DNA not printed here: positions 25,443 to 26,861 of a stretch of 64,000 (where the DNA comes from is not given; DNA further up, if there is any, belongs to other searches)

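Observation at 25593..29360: LuxE-like / LuxC-like / Fe-ADH triad: a fatty acid to aldehyde to alcohol module in a non-luminous context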

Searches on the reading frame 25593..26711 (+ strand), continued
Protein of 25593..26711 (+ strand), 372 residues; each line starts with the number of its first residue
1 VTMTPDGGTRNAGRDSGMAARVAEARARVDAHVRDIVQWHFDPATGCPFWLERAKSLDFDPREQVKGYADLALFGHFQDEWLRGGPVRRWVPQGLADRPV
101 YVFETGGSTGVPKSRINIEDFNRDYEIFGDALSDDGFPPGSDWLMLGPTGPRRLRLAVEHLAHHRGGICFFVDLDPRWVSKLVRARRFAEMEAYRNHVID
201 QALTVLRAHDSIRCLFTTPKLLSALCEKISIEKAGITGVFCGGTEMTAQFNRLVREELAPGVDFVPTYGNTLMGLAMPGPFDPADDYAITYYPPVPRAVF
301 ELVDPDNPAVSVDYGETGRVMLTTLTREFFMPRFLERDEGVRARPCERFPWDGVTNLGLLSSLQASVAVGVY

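Call 73: search_protein_representatives(protein=window:25593-26708:+)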
Query: 372 residues. Proteins with E-value up to 0.001 (for the whole library): 1504; up to 1e-10: 943; up to 1e-30: 280. The best 150 are listed.
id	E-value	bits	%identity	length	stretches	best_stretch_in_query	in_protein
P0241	1.3e-164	564.2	67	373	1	17-372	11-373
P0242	2.8e-124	431.4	71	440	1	87-350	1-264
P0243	8.9e-109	380.3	68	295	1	16-250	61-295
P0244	3.2e-105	368.7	71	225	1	20-235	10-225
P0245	9.5e-102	357.2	62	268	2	17-213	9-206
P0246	7.3e-99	347.7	67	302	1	87-309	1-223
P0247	2.1e-97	342.9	58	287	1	87-372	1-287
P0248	2.3e-97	342.8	65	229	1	145-372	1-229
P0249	1.7e-94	333.4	64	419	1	68-299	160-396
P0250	5.7e-92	325.0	59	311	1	26-261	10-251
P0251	2.6e-91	322.8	58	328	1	30-275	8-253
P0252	2.8e-88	312.9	60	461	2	131-350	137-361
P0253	1.6e-86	307.1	42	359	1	28-372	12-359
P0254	6.5e-85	301.8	55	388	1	27-281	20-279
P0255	7.0e-84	298.4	56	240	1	24-254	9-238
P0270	4.2e-77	276.1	53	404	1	7-280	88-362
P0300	6.7e-60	219.4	39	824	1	36-368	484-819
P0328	9.1e-51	189.4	36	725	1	28-371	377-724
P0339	6.8e-49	183.2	46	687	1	22-271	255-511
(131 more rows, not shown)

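Call 74: search_protein_families(library=pfam, proteins=[P0300, P0328, P0339, P0252, P0249, P0270], max_evalue=0.001)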
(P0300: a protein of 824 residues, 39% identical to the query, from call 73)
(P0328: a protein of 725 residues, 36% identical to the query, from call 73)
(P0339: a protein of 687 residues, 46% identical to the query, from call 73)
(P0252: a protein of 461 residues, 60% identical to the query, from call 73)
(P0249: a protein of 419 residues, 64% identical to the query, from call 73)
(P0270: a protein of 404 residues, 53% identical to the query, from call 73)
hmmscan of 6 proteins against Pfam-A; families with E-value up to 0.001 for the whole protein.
P0300 (824 aa): 2 families
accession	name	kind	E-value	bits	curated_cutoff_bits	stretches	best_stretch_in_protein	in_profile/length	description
PF00202.27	Aminotran_3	-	6.7e-82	275.8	30.5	1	32-437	11-403/403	Aminotransferase class-III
PF00501.34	AMP-binding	-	7.5e-12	45.2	29.9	1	654-774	248-375/384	AMP-binding enzyme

P0328 (725 aa): 3 families
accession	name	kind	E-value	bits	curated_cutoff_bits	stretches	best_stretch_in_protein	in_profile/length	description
PF08240.17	ADH_N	-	8.8e-27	93.8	23.5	1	24-134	1-104/104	Alcohol dehydrogenase GroES-like domain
PF00107.32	ADH_zinc_N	-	7.9e-21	74.8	31.8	1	173-293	1-124/129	Zinc-binding dehydrogenase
PF00501.34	AMP-binding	-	2.8e-07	30.1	29.9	1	551-674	246-374/384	AMP-binding enzyme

P0339 (687 aa): 0 families

P0252 (461 aa): 0 families

P0249 (419 aa): 0 families

P0270 (404 aa): 0 families

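Call 84: find_homologous_proteins(query=L004:8905-9987:+, max_evalue=1e-20)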
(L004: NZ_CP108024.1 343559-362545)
Query L004:8905-9987:+ (361 aa): 290 proteins with E <= 1e-20 among 6962 candidates; the best 120 are listed.
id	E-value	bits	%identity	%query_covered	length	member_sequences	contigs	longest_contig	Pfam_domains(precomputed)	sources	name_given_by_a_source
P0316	1.6e-227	773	91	100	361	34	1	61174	PF00501.35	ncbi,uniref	ncbi:arylcarboxylate reductase [Streptomyces sp. NPDC048445]|uniref:arylcarboxylate reductase n=1 Ta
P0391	1.8e-220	750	89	99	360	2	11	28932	-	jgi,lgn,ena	-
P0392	1.5e-200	684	82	99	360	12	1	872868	PF00501.35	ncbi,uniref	ncbi:arylcarboxylate reductase [Streptomyces albus]|uniref:arylcarboxylate reductase n=1 Tax=Strepto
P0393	1.8e-184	631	74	100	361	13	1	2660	PF00501.35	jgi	jgi:hypothetical protein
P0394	4.3e-183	627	73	100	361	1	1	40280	PF00501.35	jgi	jgi:hypothetical protein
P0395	1.5e-182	625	73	100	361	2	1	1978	PF00501.35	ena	-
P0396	9.2e-182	622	73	100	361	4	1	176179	PF00501.35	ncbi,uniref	ncbi:hypothetical protein [Micromonospora sp. DT233]|uniref:hypothetical protein n=1 Tax=Micromonosp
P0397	1.4e-173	596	70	99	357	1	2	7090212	PF00501.35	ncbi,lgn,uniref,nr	ncbi:arylcarboxylate reductase [Peterkaempfera bronchialis]|uniref:Arylcarboxylate reductase n=1 Tax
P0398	9.9e-173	593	71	100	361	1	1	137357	PF00501.35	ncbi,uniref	ncbi:arylcarboxylate reductase [Streptomyces sp. NPDC086080]|uniref:arylcarboxylate reductase n=1 Ta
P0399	1.0e-170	586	69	100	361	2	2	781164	PF00501.35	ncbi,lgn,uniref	ncbi:arylcarboxylate reductase [Streptomyces sp. NPDC006289]|uniref:arylcarboxylate reductase n=1 Ta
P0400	3.8e-169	581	70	100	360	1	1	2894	-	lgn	-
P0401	6.6e-166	570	68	100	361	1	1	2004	PF00501.35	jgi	jgi:hypothetical protein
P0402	1.7e-163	562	67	99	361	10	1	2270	PF00501.35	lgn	-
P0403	5.4e-163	561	66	99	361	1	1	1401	PF00501.35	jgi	jgi:hypothetical protein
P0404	8.1e-158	544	64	99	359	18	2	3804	-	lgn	-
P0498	3.5e-126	440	58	96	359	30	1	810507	-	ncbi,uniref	ncbi:arylcarboxylate reductase [Streptomyces halstedii]|uniref:arylcarboxylate reductase n=1 Tax=Str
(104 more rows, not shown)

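Call 85: find_encoding_contigs(protein=P0498, flank=8000, max_places=1)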
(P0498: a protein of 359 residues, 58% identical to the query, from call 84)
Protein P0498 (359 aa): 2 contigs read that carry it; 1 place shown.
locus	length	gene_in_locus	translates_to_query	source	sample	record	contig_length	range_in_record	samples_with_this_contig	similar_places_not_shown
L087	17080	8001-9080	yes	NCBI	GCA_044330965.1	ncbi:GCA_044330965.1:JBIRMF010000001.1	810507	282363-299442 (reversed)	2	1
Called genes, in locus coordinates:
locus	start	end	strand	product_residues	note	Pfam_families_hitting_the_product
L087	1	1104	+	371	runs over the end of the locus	PF02771:Acyl-CoA_dh_N, PF02770:Acyl-CoA_dh_M, PF00441:Acyl-CoA_dh_1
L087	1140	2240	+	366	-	PF00702:Hydrolase (faint)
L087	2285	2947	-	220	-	PF01596:Methyltransf_3, PF13578:Methyltransf_24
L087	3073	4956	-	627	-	PF00486:Trans_reg_C, PF03704:BTAD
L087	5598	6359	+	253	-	PF00975:Thioesterase, PF12697:Abhydrolase_6, PF12146:Hydrolase_4 (faint)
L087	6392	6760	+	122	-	-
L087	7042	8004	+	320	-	-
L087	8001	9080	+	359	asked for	-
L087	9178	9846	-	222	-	PF00753:Lactamase_B, PF13483:Lactamase_B_3, PF12706:Lactamase_B_2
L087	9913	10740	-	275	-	PF00528:BPD_transp_1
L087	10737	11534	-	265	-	PF00005:ABC_tran, PF13304:AAA_21 (faint)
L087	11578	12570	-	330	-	PF13379:NMT1_2, PF09084:NMT1, PF12974:Phosphonate-bd, PF16868:NMT1_3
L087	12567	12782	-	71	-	PF01361:Tautomerase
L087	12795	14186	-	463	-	PF03972:MmgE_PrpD_N, PF19305:MmgE_PrpD_C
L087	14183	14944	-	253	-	PF03328:HpcH_HpaI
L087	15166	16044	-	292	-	PF00126:HTH_1, PF03466:LysR_substrate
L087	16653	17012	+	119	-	-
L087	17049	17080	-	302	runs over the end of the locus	PF00126:HTH_1, PF03466:LysR_substrate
